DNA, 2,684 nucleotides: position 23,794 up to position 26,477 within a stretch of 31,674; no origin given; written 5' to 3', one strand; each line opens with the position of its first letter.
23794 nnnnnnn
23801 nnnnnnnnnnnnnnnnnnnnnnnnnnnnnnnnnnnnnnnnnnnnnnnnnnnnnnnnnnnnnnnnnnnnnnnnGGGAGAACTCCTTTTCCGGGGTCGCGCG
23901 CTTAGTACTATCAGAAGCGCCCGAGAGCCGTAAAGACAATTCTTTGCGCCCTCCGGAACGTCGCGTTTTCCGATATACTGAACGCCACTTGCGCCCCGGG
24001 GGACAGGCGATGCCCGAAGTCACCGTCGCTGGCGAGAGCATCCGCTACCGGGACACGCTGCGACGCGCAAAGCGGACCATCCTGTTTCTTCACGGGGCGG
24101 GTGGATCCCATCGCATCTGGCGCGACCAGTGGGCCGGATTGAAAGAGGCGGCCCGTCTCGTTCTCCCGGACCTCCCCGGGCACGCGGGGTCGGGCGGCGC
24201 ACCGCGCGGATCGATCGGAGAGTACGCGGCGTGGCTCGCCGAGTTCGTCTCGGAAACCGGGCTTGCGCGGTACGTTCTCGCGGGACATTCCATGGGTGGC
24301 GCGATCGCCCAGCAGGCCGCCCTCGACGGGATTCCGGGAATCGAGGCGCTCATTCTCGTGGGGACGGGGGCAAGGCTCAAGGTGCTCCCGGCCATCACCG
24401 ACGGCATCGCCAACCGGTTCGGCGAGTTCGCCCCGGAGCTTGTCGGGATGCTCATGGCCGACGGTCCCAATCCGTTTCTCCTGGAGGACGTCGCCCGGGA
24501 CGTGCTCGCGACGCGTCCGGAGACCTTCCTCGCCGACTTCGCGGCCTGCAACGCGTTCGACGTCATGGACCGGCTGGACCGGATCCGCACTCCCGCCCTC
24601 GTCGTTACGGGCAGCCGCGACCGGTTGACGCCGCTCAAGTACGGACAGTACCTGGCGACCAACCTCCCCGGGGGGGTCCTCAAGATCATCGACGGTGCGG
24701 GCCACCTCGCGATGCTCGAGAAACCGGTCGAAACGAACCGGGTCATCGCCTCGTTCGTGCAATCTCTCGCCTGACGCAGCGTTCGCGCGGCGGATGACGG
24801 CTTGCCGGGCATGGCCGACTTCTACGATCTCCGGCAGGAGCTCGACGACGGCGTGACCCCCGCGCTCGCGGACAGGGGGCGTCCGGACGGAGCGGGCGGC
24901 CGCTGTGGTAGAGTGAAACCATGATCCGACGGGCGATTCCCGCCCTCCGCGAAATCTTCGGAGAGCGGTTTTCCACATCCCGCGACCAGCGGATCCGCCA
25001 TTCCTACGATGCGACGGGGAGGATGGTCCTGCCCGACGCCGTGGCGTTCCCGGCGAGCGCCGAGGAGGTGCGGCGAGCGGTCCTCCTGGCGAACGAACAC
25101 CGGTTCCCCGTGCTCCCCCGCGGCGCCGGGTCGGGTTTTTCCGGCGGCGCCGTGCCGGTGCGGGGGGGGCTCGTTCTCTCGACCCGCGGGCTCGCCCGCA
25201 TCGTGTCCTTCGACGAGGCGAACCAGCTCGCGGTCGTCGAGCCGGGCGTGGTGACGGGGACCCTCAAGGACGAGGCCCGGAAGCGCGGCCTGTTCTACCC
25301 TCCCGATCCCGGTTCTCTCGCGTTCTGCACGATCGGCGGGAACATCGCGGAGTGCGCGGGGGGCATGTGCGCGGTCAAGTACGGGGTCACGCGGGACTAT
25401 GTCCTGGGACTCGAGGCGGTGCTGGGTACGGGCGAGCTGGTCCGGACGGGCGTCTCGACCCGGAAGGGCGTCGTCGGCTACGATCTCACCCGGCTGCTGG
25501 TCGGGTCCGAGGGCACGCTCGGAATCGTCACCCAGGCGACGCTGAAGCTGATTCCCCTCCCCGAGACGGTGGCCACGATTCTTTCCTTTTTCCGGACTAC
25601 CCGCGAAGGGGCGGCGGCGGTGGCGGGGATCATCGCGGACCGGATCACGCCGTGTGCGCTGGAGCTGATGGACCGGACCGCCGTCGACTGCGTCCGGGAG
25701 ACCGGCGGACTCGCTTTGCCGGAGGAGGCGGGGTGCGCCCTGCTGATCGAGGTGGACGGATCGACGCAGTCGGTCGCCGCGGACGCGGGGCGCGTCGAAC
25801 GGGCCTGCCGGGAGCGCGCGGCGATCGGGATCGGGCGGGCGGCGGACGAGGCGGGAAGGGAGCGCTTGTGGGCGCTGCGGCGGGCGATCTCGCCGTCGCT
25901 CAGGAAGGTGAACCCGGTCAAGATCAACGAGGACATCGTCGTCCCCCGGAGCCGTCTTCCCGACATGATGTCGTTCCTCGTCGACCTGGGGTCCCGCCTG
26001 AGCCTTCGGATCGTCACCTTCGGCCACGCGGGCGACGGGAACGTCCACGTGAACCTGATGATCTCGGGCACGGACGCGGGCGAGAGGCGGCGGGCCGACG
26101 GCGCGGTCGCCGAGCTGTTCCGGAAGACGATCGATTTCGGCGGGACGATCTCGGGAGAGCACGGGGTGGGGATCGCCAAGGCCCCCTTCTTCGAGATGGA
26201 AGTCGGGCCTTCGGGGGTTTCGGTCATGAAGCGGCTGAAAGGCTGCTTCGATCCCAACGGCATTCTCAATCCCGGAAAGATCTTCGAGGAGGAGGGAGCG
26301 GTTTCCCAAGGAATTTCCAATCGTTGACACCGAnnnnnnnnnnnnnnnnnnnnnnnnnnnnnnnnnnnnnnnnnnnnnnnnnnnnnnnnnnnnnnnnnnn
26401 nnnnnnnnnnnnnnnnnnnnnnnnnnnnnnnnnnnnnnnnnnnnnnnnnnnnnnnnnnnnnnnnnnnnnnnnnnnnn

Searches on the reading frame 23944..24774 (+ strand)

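Call 10: search_protein_families(library=pfam, proteins=[window:23944-24774:+], max_evalue=0.00001)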
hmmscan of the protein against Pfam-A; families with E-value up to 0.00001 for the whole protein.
window:23944-24774:+ (276 aa): 4 families
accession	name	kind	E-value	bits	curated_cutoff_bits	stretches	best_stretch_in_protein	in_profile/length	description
PF12697.13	Abhydrolase_6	-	1.5e-28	101.4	26.3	1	46-265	1-215/217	Alpha/beta hydrolase family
PF00561.26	Abhydrolase_1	-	1e-24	88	25.8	1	45-150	2-122/245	alpha/beta hydrolase fold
PF12146.15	Hydrolase_4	-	2.9e-15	56.7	27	1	42-260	3-238/239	Serine aminopeptidase, S33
PF00975.26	Thioesterase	-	5.1e-07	30.6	26.4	1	45-127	2-85/226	Thioesterase domain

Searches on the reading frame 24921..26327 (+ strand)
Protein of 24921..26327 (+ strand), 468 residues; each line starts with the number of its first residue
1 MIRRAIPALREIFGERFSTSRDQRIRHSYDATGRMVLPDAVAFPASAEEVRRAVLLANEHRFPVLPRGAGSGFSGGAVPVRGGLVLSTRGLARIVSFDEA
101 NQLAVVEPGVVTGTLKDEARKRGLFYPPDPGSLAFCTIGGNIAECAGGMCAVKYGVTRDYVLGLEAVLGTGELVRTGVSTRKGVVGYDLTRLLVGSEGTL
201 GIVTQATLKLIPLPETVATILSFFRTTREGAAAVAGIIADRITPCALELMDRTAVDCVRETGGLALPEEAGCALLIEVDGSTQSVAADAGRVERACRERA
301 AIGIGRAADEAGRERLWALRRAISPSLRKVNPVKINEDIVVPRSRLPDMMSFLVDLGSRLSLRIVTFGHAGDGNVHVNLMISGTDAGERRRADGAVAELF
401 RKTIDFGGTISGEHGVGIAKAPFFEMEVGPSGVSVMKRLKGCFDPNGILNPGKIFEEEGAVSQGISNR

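Call 10: search_protein_families(library=pfam, proteins=[window:24921-26327:+], max_evalue=0.00001)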
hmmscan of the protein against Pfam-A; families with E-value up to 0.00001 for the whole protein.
window:24921-26327:+ (468 aa): 2 families
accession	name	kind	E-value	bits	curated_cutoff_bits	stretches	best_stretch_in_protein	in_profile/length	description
PF02913.24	FAD-oxidase_C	-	4e-68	230.2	21.2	1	214-454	2-248/248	FAD linked oxidases, C-terminal domain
PF01565.28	FAD_binding_4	-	7.2e-43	146.1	26.4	1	38-177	1-139/139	FAD binding domain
